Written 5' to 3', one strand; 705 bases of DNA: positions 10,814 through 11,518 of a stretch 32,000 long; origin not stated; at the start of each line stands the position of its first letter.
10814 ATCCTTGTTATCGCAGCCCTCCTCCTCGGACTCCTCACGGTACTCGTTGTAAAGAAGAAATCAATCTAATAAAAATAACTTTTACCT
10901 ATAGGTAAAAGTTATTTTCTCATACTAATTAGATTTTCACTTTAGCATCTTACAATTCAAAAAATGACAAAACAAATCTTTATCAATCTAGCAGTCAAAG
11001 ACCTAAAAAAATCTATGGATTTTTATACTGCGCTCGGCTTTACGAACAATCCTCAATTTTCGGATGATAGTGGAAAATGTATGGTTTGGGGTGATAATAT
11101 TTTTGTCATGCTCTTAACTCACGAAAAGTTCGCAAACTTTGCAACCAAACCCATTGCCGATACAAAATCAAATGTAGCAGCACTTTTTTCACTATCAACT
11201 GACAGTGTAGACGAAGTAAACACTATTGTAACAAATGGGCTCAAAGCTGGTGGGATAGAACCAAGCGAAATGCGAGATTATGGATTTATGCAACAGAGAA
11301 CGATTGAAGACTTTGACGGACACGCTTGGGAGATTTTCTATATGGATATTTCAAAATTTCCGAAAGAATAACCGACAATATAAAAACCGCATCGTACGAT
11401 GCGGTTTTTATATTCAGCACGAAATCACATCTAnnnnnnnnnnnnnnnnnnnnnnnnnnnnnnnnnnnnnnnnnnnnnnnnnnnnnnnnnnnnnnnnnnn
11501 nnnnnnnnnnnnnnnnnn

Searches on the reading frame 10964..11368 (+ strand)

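Call 74: search_protein_families(library=pfam, max_evalue=0.001, proteins=[window:10964-11368:+])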
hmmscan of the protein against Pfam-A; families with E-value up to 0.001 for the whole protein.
seq(135 aa): 2 families
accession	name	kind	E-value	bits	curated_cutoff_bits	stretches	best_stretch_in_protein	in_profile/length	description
PF00903.31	Glyoxalase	-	2.4e-07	31.6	20.6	1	7-124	5-121/121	Glyoxalase/Bleomycin resistance protein/Dioxygenase superfamily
PF22677.2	Ble-like_N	-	3.2e-05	24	24.5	1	5-32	3-32/41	Bleomycin resistance protein-like N-terminal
